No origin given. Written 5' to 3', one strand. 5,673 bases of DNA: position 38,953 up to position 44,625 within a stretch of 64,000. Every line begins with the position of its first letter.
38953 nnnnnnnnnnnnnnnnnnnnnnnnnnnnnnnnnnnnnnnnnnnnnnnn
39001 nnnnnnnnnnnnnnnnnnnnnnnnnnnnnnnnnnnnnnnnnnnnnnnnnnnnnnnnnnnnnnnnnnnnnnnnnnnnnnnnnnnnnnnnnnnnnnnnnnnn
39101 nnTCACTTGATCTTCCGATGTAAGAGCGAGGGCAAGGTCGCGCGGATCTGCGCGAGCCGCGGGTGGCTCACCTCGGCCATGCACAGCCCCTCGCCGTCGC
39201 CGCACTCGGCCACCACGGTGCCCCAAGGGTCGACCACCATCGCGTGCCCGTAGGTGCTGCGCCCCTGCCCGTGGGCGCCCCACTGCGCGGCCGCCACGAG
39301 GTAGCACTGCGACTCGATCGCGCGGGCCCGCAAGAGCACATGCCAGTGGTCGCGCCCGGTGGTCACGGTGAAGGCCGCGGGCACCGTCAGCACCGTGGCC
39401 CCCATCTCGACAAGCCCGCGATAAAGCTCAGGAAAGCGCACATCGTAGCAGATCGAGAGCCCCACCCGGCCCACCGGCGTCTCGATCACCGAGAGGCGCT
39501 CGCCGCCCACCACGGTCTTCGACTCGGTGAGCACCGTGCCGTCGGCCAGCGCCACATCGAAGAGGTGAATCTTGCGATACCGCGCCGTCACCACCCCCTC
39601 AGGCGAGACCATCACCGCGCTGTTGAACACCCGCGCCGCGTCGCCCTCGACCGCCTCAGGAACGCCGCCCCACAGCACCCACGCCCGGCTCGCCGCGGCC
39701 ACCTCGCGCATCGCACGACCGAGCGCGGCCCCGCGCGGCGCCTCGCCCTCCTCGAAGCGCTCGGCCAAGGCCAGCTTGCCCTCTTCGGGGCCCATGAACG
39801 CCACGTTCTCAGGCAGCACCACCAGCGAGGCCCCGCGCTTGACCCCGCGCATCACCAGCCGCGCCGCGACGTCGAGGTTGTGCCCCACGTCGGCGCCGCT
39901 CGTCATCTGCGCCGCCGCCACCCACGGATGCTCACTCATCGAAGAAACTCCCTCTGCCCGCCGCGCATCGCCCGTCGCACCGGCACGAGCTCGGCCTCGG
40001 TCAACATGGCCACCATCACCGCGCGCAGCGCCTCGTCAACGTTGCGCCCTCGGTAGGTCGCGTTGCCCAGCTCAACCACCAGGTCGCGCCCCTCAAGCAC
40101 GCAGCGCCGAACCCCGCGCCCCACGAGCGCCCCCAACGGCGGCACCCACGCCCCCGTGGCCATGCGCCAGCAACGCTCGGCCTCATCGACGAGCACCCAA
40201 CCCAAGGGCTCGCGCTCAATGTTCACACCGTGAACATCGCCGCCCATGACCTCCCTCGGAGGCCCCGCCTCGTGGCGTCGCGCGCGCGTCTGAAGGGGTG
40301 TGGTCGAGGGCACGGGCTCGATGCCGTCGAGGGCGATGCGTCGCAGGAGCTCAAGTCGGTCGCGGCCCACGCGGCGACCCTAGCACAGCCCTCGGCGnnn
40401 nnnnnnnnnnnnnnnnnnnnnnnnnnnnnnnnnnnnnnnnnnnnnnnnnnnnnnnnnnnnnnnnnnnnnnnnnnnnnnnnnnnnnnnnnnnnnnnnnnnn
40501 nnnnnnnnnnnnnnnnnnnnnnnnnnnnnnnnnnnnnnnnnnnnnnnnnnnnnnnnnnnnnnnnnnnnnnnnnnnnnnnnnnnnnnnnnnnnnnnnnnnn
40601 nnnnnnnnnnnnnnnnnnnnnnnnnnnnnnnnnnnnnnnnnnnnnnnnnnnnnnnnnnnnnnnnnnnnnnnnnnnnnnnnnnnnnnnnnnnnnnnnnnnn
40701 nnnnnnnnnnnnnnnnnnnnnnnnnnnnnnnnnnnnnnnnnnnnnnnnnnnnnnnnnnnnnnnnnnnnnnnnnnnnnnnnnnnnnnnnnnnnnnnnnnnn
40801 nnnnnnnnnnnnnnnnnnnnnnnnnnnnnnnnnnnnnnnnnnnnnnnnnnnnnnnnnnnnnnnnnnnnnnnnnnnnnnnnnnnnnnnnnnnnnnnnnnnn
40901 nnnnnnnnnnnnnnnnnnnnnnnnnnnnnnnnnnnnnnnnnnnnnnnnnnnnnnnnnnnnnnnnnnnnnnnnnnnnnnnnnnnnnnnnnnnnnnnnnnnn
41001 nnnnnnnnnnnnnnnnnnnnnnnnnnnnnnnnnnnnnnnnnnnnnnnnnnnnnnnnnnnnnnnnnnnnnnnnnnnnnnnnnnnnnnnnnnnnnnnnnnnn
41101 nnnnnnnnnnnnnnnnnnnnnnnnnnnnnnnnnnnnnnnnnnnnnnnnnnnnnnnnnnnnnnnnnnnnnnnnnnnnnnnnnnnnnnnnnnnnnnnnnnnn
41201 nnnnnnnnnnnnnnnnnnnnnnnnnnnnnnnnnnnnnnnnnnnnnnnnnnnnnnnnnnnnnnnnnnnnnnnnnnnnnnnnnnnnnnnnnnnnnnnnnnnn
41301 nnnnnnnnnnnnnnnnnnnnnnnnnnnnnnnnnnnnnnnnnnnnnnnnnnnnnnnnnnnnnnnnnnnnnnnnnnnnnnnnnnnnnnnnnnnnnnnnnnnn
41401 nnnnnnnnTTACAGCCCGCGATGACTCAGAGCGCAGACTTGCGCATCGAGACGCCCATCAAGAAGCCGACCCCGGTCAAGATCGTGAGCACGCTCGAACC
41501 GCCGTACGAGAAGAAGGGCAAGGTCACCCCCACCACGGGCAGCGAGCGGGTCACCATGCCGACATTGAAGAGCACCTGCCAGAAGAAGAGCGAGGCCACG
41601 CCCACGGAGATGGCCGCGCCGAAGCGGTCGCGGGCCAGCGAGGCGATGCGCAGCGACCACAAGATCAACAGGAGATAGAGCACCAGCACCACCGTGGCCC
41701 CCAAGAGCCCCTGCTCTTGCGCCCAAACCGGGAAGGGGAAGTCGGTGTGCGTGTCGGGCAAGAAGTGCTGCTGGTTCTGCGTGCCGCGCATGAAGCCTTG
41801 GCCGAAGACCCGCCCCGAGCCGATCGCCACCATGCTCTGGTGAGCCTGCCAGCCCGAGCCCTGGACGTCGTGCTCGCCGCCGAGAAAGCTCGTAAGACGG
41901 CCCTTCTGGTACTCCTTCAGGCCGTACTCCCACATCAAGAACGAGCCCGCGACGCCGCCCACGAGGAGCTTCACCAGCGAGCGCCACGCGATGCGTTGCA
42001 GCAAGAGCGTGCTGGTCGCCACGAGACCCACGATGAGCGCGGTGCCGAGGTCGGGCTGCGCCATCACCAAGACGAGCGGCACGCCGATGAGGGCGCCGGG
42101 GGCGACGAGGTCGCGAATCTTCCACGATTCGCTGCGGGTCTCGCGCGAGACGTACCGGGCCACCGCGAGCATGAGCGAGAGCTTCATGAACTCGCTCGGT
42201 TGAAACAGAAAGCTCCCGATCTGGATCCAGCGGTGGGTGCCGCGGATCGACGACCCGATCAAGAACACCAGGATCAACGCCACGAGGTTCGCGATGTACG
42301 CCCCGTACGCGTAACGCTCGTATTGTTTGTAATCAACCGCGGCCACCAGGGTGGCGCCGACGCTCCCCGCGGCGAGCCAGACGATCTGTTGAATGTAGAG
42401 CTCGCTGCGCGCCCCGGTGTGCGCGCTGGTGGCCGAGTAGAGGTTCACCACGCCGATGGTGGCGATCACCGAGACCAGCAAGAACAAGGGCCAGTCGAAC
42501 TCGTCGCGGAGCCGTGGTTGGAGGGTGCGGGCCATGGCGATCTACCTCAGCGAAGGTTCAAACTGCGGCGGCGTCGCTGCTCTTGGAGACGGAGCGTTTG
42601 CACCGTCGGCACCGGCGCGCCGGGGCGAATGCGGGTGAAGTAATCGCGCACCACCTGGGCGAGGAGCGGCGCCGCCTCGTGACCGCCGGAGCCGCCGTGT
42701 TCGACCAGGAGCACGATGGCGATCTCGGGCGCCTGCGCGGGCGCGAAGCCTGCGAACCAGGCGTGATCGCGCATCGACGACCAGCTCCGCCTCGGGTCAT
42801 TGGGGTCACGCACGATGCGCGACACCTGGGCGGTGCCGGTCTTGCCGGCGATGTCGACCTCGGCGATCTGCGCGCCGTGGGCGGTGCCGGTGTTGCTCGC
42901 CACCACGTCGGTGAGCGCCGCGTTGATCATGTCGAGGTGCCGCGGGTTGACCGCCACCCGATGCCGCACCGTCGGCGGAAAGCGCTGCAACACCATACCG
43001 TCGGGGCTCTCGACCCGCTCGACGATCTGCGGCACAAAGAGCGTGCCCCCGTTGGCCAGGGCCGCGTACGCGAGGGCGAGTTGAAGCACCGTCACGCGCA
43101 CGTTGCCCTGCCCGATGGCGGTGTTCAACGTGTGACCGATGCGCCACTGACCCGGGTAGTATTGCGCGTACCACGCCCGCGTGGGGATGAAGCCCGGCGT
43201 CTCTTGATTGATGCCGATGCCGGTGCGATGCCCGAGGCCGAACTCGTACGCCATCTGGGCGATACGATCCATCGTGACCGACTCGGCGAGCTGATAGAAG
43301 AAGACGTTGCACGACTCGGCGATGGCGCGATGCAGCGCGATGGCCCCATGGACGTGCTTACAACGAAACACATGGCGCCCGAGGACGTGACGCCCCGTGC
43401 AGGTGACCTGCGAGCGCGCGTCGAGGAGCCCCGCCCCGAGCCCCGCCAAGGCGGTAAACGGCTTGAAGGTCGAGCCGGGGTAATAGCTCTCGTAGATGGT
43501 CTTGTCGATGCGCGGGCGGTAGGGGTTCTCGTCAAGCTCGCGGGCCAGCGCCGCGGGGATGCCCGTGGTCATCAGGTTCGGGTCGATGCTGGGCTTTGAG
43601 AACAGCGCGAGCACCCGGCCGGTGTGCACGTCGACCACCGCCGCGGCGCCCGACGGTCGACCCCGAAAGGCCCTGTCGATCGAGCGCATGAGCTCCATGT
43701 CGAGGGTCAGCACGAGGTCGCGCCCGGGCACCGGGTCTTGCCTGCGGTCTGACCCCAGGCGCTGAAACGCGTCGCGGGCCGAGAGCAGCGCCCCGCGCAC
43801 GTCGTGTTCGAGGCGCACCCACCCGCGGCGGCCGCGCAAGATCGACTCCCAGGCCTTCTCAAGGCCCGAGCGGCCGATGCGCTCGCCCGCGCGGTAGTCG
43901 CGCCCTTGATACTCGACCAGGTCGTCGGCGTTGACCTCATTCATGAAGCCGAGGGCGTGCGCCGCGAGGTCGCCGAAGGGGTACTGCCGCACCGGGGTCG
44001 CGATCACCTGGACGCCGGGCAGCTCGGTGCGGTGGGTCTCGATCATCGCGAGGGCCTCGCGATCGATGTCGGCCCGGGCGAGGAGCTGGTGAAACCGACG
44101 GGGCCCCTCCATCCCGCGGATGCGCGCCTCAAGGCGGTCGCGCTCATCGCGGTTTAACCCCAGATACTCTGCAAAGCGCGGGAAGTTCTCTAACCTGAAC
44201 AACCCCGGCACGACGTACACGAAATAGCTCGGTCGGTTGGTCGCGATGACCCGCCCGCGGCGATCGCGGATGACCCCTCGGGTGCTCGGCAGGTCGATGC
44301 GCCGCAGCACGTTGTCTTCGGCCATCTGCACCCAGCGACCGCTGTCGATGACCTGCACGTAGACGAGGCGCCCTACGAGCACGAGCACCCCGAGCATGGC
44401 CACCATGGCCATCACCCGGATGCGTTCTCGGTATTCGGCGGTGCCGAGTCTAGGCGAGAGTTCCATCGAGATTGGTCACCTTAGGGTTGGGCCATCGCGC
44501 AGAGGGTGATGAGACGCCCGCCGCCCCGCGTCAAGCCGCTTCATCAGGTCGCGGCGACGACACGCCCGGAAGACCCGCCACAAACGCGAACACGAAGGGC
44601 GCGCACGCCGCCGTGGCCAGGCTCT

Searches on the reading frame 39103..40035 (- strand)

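Call 84: search_protein_families(library=pfam, proteins=[window:39103-40035:-], max_evalue=0.001)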
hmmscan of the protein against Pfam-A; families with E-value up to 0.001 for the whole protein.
window:39103-40035:- (310 aa): 1 family
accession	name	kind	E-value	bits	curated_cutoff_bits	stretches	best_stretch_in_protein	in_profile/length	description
PF00795.27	CN_hydrolase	-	4.6e-55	187.2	23.2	1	39-298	2-255/256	Carbon-nitrogen hydrolase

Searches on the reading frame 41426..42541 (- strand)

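Call 23: search_protein_families(library=pfam, proteins=[window:41426-42541:-], max_evalue=0.001)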
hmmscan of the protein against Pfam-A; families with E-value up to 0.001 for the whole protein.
window:41426-42541:- (371 aa): 1 family
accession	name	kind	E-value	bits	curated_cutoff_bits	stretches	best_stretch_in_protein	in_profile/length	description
PF01098.24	FTSW_RODA_SPOVE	-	7.3e-91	305.2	26.4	1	19-368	4-354/356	Cell cycle protein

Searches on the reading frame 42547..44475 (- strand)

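Call 23: search_protein_families(library=pfam, proteins=[window:42547-44475:-], max_evalue=0.001)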
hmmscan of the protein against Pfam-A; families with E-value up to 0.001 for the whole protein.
window:42547-44475:- (642 aa): 2 families
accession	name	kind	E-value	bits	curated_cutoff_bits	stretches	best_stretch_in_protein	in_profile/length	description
PF00905.27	Transpeptidase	-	2.3e-64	217.9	22.1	1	276-608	1-297/299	Penicillin binding protein transpeptidase domain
PF03717.20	PBP_dimer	-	6.3e-39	134.7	24.4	1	63-231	3-176/180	Penicillin-binding Protein dimerisation domain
